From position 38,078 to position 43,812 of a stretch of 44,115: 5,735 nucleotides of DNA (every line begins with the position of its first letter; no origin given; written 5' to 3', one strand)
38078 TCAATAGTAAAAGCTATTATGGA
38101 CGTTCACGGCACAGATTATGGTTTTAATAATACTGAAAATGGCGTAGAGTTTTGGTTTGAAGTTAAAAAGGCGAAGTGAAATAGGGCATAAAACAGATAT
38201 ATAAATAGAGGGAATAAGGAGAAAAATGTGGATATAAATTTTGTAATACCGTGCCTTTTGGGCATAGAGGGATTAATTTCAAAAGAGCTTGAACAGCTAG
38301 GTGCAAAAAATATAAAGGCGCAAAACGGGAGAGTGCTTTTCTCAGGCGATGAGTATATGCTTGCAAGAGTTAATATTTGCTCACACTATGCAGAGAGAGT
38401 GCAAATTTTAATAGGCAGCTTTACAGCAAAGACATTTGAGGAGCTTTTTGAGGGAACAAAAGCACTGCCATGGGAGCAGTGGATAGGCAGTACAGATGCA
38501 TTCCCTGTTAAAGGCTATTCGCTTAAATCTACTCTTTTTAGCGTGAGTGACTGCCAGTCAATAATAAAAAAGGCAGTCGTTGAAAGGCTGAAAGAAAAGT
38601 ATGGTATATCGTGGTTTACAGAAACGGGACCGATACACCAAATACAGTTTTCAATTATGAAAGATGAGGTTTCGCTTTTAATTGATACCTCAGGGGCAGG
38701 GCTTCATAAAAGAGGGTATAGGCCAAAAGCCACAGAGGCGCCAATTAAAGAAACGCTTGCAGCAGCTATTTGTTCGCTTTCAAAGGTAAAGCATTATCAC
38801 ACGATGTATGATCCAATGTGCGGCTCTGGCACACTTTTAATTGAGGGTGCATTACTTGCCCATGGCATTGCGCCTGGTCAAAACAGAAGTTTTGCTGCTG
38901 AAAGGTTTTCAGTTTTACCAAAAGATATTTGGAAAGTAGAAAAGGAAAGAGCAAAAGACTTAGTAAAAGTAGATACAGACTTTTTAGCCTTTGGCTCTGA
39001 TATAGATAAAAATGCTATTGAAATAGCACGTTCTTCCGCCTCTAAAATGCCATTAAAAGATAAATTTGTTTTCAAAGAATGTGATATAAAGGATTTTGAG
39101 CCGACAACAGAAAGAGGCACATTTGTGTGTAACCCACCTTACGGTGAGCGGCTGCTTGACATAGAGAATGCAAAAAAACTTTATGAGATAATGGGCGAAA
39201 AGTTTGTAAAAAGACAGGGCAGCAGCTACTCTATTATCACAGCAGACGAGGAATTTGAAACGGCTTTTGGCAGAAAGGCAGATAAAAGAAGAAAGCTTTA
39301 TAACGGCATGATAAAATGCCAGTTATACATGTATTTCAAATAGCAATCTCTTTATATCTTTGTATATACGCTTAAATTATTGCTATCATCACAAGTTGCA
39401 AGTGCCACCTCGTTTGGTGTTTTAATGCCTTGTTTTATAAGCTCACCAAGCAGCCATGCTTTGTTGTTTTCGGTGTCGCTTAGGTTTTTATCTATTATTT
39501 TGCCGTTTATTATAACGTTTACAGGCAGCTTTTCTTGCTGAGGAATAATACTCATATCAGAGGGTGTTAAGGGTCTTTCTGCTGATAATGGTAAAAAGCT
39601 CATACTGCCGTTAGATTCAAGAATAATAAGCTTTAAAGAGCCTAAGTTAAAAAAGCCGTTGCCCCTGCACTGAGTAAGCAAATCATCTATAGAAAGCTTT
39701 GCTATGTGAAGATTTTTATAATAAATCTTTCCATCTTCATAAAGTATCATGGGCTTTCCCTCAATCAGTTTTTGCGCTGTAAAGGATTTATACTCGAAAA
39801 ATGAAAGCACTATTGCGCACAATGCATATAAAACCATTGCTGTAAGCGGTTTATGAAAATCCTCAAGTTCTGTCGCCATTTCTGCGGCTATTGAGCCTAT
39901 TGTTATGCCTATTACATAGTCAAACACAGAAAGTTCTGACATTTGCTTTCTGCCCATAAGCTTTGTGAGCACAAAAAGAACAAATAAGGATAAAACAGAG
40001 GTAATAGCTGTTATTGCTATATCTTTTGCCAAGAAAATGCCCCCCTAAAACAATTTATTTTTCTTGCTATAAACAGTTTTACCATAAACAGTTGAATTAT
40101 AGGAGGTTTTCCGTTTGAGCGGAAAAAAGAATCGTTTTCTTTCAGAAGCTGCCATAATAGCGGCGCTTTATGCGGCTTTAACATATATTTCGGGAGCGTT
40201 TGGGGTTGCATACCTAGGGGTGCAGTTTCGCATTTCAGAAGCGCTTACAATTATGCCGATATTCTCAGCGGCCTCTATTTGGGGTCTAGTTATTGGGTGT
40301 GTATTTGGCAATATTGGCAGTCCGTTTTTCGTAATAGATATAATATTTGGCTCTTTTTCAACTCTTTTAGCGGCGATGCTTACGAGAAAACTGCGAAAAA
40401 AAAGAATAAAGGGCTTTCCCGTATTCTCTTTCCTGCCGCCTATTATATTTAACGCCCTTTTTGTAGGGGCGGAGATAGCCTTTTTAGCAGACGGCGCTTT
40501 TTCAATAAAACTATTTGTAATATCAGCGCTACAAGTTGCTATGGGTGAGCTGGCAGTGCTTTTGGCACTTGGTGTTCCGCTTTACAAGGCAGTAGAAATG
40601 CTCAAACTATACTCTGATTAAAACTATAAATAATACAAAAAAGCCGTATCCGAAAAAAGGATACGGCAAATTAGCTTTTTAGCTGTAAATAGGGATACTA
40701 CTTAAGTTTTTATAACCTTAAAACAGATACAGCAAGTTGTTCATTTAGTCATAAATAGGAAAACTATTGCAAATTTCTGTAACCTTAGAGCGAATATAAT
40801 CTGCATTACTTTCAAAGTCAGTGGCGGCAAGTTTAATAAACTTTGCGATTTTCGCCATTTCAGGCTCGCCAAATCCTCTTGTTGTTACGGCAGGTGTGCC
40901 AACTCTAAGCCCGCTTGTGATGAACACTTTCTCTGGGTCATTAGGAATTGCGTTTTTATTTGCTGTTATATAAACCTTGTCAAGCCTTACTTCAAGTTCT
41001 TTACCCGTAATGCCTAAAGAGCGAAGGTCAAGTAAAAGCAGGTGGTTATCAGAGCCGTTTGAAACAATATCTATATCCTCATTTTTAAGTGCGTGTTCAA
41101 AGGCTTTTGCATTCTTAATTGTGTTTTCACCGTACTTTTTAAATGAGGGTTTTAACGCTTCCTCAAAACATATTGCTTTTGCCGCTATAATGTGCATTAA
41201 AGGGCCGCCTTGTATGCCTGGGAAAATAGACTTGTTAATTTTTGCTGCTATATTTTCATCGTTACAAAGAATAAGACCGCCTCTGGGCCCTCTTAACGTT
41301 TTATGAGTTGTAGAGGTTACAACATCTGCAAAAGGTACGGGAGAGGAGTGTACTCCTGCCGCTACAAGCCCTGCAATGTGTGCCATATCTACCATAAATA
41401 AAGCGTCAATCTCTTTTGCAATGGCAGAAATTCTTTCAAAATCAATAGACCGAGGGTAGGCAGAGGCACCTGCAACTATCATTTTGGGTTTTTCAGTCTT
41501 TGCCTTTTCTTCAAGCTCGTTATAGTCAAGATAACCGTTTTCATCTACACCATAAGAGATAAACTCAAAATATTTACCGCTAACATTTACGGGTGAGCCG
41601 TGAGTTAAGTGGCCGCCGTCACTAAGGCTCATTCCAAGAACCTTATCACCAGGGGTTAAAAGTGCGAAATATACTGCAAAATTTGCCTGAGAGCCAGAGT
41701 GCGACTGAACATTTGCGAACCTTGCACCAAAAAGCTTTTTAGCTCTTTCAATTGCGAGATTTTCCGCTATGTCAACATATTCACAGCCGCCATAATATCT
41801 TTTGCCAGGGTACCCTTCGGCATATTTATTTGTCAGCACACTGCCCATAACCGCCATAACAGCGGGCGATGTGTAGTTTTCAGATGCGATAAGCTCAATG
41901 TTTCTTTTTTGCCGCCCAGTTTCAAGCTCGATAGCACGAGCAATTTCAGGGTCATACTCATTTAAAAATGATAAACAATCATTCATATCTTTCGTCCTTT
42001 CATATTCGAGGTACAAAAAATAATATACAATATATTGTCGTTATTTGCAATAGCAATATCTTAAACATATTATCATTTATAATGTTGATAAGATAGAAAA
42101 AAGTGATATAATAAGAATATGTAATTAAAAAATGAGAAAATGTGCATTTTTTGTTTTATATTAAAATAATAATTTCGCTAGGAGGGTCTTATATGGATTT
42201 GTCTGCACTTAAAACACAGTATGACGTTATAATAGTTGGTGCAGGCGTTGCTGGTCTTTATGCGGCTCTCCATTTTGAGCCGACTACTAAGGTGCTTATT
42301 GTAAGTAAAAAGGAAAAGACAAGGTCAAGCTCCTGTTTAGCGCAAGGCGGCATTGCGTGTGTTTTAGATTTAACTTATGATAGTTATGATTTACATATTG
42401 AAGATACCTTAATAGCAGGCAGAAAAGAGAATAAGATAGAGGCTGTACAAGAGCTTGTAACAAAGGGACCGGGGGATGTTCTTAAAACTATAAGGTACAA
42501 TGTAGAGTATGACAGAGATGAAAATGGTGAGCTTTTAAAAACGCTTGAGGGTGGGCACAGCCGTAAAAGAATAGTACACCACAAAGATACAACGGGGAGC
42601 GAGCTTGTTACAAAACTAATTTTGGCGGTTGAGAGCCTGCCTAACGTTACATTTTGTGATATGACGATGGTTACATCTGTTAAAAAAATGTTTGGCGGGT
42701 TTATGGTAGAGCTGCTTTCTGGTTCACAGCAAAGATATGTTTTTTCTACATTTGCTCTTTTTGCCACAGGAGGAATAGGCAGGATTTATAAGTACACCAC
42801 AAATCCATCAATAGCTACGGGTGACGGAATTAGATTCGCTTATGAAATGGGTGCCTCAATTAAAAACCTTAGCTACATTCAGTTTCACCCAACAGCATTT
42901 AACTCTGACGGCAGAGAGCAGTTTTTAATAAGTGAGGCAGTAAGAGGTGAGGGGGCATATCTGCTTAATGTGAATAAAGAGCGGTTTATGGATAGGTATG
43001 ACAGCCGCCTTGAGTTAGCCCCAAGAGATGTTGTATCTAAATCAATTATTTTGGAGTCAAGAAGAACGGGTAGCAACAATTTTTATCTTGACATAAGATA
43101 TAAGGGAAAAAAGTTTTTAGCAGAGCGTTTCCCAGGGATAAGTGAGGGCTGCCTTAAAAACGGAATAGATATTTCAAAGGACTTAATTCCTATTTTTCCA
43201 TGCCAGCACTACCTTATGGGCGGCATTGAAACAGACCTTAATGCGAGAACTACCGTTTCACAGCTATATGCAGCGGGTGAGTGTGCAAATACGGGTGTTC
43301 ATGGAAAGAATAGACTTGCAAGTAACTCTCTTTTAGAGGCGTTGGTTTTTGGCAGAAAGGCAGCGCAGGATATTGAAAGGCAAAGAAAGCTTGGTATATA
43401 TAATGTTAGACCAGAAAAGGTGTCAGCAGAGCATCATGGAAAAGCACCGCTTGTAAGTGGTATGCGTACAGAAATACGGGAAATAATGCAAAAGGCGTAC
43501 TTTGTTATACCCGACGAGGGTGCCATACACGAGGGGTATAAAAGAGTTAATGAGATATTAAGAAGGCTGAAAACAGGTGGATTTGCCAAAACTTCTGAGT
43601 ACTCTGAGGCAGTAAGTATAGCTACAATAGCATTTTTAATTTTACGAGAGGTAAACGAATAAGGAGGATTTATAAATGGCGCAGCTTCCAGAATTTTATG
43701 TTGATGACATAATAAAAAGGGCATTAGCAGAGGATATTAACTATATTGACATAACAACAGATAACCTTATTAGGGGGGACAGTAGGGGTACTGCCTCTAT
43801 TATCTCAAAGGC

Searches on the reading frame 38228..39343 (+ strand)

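Call 41: search_protein_families(library=pfam, proteins=[window:38228-39343:+], max_evalue=0.01)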
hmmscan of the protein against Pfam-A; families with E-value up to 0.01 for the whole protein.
window:38228-39343:+ (371 aa): 4 families
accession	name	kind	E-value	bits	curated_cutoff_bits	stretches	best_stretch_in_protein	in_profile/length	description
PF01170.24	UPF0020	-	4.7e-46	157.4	22.3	1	162-366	1-195/197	RMKL-like, methyltransferase domain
PF22020.1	RlmL_1st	-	4.6e-17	62.2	27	1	5-58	2-54/55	RlmL ferredoxin-like domain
PF02926.22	THUMP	-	4.3e-15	56.3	20.6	1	67-153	1-84/84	THUMP domain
PF13847.12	Methyltransf_31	-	0.00085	19.5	27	0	254-291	31-67/145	Methyltransferase domain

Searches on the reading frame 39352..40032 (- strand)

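Call 41: search_protein_families(library=pfam, proteins=[window:39352-40032:-], max_evalue=0.01)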
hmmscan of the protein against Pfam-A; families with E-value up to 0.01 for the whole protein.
window:39352-40032:- (226 aa): 3 families
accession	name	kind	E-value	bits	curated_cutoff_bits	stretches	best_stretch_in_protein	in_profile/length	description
PF04239.17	DUF421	-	2.2e-32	111.7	23.6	1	83-215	3-129/129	YetF C-terminal domain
PF20730.2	YetF_N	-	4.2e-05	23.7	26.5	1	10-52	6-48/76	YetF N-terminal transmembrane domain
PF12670.12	DUF3792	-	0.0056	17.3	31.3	1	6-87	11-93/115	Protein of unknown function (DUF3792)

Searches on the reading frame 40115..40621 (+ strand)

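Call 41: search_protein_families(library=pfam, proteins=[window:40115-40621:+], max_evalue=0.01)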
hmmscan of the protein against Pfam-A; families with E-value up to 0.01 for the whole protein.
window:40115-40621:+ (168 aa): 1 family
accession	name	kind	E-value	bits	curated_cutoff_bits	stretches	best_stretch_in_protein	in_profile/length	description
PF06177.16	QueT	-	2.7e-39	135.1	33.7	1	11-161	3-140/141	QueT transporter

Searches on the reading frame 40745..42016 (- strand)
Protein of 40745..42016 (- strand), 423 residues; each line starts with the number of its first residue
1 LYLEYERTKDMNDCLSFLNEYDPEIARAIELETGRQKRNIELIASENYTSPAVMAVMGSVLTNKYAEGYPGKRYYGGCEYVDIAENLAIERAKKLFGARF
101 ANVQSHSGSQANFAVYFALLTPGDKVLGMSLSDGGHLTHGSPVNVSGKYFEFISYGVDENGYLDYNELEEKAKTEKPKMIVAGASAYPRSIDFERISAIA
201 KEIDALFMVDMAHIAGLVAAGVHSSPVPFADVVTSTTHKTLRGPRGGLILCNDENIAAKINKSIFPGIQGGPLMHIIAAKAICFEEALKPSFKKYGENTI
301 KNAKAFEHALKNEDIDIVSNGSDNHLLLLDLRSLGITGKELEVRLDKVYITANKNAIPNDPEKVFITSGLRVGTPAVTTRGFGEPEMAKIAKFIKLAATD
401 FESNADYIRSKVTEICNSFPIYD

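Call 41: search_protein_families(library=pfam, proteins=[window:40745-42016:-], max_evalue=0.01)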
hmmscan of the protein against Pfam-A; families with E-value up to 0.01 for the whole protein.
window:40745-42016:- (423 aa): 6 families
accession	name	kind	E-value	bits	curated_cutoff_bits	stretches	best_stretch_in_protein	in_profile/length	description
PF00464.25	SHMT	-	4.3e-168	559.5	27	1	18-394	1-399/399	Serine hydroxymethyltransferase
PF00155.27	Aminotran_1_2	-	1.9e-07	31.1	19.7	1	90-374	49-346/361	Aminotransferase class I and II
PF01212.27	Beta_elim_lyase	-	3.6e-06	27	27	1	90-284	39-243/288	Beta-eliminating lyase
PF01053.26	Cys_Met_Meta_PP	-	3.8e-05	22.9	27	1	95-262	64-224/381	Cys/Met metabolism PLP-dependent enzyme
PF01041.23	DegT_DnrJ_EryC1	-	0.00074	19.3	19.8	1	163-268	100-203/360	DegT/DnrJ/EryC1/StrS aminotransferase family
PF00266.25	Aminotran_5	-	0.0085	15.5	21.5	0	156-260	120-221/371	Aminotransferase class-V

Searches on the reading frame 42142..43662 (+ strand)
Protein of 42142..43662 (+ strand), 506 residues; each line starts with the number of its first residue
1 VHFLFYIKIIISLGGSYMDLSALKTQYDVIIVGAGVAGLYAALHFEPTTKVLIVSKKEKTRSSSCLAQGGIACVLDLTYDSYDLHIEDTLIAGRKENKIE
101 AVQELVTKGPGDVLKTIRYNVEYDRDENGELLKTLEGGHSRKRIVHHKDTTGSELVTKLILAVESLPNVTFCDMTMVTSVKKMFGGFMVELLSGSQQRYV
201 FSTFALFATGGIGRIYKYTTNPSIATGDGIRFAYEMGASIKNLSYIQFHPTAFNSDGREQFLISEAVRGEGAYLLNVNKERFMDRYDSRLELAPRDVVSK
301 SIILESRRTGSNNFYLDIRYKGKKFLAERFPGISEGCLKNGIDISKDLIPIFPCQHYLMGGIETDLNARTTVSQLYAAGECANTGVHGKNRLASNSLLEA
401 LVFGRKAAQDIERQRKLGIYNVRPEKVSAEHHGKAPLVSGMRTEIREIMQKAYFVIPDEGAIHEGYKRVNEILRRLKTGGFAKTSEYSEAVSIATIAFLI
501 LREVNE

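Call 41: search_protein_families(library=pfam, proteins=[window:42142-43662:+], max_evalue=0.01)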
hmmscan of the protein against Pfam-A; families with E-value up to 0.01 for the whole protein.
window:42142-43662:+ (506 aa): 4 families
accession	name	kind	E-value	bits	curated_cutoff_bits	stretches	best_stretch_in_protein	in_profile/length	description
PF00890.30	FAD_binding_2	-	1.3e-75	255.6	20.4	1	28-397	1-414/414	FAD binding domain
PF07992.20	Pyr_redox_2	-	3.8e-07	30.3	26.1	0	27-59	1-34/291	Pyridine nucleotide-disulphide oxidoreductase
PF03486.20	HI0933_like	-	2.1e-06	27.8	50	1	28-63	2-38/244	HI0933-like protein Rossmann domain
PF01266.30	DAO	-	0.00025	21.1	27.9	1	28-75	1-50/353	FAD dependent oxidoreductase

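Call 101: search_protein_families(library=ncbifam, proteins=[window:42142-43662:+], max_evalue=0.00001)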
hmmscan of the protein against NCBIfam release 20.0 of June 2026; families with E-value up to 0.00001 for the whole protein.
window:42142-43662:+ (506 aa): 32 families (the best 25 are shown)
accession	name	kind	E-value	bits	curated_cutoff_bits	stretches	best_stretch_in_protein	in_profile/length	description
TIGR00551.1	nadB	equivalog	7.5e-128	427.3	452.75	1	26-497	2-466/489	L-aspartate oxidase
NF004820.0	PRK06175.1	equivalog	5.4e-125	417.6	472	1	25-415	3-387/433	L-aspartate oxidase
NF005867.0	PRK07804.1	equivalog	2.2e-123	412.4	639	1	24-497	16-494/548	L-aspartate oxidase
NF005636.0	PRK07395.1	subfamily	8.4e-122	407.2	723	1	20-475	6-469/560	L-aspartate oxidase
NF005701.0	PRK07512.1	equivalog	7.3e-118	394.1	528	1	24-476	7-451/516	L-aspartate oxidase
NF006567.0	PRK09077.1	equivalog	2.1e-116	389.3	629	1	24-416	6-410/537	L-aspartate oxidase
NF005978.0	PRK08071.1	equivalog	1.1e-115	387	621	1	26-471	3-441/514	L-aspartate oxidase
TIGR01812.1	sdhA_frdA_Gneg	subfamily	2.2e-97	326.9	567.3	1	28-477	1-478/568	succinate dehydrogenase or fumarate reductase, flavoprotein subunit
NF004724.0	PRK06069.1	subfamily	4.4e-94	315.7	826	1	25-478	4-488/577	succinate dehydrogenase/fumarate reductase flavoprotein subunit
NF004900.0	PRK06263.1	equivalog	4.6e-89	299.5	718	1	26-499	7-501/546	fumarate reductase (CoM/CoB) subunit TfrA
TIGR01816.1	sdhA_forward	equivalog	4.4e-76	256.3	727.35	1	26-484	2-494/584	succinate dehydrogenase flavoprotein subunit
NF004613.0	PRK05945.1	equivalog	4.2e-75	253.4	824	1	26-432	3-433/575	succinate dehydrogenase/fumarate reductase flavoprotein subunit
NF006686.0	PRK09231.1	equivalog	7.5e-73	246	854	1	25-415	4-416/598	fumarate reductase (quinol) flavoprotein subunit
TIGR01176.1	fum_red_Fp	equivalog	7.1e-70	236.2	932.7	1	26-411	3-410/580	fumarate reductase (quinol) flavoprotein subunit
NF005037.0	PRK06452.1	equivalog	3e-69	234.1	862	1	24-413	3-401/566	succinate dehydrogenase flavoprotein subunit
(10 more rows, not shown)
